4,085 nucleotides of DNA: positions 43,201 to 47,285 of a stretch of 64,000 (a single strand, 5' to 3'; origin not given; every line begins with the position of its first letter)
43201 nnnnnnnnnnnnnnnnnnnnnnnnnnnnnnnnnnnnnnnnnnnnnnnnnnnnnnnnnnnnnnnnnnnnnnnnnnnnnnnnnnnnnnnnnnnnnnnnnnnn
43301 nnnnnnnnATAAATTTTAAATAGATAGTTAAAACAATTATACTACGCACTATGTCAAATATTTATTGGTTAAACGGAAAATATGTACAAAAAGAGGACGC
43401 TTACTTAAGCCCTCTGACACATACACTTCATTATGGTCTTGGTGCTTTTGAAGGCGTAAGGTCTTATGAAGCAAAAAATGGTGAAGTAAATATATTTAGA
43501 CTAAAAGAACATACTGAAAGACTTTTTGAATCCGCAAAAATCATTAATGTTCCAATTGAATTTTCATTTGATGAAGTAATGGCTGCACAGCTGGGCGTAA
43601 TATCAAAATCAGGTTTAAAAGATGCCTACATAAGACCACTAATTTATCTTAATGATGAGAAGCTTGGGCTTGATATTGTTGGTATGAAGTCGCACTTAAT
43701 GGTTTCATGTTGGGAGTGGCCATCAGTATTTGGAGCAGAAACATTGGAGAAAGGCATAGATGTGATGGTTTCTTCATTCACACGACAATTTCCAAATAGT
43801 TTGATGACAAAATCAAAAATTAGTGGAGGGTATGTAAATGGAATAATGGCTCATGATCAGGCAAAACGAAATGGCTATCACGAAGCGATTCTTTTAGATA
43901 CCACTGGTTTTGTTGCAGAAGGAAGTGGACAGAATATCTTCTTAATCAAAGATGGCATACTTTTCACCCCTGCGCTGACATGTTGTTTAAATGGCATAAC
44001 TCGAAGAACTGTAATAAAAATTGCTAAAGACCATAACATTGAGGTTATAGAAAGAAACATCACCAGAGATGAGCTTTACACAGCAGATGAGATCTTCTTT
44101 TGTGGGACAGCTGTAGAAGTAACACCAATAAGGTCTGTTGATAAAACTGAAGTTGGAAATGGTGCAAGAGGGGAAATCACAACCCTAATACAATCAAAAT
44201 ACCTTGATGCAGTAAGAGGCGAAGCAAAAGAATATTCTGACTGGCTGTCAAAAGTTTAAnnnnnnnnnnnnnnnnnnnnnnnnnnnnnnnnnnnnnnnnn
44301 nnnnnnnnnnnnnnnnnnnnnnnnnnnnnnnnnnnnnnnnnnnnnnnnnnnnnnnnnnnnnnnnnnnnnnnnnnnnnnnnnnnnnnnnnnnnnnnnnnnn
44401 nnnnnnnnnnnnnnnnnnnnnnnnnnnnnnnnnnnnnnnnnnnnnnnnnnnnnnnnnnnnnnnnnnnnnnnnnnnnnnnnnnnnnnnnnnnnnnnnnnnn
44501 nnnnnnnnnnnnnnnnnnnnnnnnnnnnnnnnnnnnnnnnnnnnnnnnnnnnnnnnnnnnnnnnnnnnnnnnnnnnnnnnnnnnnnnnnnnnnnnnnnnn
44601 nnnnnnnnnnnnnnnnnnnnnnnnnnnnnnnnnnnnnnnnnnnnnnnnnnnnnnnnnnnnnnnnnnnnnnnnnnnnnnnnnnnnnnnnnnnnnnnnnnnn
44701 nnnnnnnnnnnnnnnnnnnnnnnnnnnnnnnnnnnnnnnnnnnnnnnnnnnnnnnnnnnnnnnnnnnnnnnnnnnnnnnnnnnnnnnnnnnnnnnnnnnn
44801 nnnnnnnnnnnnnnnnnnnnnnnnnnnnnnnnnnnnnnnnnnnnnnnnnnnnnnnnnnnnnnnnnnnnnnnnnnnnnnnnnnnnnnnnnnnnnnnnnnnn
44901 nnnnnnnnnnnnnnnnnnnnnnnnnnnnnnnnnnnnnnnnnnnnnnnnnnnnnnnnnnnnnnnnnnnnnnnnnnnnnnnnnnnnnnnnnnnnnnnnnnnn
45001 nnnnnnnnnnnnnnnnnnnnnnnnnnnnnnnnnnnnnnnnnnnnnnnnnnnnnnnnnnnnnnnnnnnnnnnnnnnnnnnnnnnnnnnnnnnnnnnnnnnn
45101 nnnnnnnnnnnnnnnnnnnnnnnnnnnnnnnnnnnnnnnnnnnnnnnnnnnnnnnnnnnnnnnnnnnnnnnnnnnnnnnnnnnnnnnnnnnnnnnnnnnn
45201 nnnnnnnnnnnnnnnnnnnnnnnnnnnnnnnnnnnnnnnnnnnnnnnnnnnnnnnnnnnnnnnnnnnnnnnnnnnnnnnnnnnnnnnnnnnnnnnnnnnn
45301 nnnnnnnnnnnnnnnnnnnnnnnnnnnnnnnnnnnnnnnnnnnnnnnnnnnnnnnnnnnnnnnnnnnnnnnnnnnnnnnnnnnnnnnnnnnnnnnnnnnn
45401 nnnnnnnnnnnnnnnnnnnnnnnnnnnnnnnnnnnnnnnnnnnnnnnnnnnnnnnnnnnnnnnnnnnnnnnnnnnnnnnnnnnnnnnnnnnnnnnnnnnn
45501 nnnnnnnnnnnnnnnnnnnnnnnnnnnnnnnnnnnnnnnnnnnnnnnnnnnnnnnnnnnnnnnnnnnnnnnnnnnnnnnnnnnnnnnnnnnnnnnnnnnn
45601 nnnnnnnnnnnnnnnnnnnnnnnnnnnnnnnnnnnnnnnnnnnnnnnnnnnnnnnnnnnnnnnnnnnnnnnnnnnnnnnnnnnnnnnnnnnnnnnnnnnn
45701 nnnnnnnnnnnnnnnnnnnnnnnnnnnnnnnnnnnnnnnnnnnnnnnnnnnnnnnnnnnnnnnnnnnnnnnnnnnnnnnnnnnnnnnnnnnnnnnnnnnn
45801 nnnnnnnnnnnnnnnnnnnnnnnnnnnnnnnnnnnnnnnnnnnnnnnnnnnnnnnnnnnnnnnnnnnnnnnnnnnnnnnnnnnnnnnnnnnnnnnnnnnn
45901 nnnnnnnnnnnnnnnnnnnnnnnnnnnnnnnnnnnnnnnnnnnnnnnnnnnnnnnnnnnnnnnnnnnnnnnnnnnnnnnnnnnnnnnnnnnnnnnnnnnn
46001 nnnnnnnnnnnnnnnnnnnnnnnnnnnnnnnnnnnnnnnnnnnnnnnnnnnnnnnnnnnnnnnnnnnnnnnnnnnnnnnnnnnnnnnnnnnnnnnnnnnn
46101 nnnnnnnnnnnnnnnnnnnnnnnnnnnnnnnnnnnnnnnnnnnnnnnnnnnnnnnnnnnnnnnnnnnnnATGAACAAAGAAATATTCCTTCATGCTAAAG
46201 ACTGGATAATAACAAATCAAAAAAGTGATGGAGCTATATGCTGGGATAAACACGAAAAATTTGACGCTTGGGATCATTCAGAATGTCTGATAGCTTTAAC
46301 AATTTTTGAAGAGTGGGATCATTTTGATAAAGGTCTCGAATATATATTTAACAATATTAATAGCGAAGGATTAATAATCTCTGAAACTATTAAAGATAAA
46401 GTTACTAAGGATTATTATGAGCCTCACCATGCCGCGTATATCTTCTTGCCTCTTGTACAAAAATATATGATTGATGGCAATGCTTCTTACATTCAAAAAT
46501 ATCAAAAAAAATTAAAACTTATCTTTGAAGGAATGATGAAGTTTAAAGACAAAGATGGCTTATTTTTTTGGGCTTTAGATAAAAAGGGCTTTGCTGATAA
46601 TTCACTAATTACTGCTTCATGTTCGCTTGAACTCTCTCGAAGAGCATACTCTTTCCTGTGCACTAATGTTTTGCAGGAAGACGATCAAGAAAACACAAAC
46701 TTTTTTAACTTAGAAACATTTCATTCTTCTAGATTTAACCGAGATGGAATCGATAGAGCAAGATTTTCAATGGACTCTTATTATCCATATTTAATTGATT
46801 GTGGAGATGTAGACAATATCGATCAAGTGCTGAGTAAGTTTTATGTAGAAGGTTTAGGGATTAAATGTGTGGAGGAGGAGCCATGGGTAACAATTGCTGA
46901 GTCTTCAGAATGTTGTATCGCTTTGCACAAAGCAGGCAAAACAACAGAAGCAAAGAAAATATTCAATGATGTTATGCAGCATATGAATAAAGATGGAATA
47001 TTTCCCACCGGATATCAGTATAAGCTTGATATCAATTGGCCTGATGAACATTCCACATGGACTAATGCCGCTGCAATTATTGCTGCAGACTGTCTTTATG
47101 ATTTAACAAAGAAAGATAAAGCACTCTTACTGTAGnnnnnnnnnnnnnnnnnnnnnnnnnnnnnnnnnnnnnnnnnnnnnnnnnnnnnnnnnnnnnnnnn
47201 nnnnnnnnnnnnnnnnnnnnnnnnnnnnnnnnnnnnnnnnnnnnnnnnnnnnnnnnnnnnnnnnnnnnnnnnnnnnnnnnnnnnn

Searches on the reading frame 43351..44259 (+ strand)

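Call 62: search_protein_families(library=pfam, proteins=[window:43351-44259:+], max_evalue=0.0001)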
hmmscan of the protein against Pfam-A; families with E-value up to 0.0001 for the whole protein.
window:43351-44259:+ (302 aa): 1 family
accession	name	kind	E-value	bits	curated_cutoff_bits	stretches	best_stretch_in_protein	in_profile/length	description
PF01063.24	Aminotran_4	-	1.1e-52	179.6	28.5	1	31-263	1-223/223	Amino-transferase class IV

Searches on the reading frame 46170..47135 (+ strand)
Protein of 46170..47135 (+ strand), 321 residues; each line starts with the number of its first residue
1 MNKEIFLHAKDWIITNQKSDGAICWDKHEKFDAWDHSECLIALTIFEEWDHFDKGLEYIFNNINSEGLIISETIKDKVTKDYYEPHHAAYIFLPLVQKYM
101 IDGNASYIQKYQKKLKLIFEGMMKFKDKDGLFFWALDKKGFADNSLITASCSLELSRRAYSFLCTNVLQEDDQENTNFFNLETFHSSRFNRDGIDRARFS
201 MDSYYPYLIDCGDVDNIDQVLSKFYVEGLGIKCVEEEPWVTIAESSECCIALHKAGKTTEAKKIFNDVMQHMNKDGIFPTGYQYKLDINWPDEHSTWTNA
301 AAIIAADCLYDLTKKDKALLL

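Call 62: search_protein_families(library=pfam, proteins=[window:46170-47135:+], max_evalue=0.0001)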
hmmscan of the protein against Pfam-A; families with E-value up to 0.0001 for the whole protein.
window:46170-47135:+ (321 aa): 0 families

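Call 80: search_solved_structures(query=window:46170-47132:+, max_evalue=1)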
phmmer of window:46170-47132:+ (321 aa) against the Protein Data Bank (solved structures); distinct sequences matched with E-value up to 1: 3.
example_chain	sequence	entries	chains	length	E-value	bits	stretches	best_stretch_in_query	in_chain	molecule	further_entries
7qsj_A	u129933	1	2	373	1e-24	90.6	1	15-312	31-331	Methylmannose polysaccharide hydrolase (MmpH)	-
6emw_A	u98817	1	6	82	0.52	12.7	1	67-104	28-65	ATP-dependent Clp protease ATP-binding subunit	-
6nl7_A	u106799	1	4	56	0.56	12.6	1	70-108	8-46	Immunoglobulin G-binding protein G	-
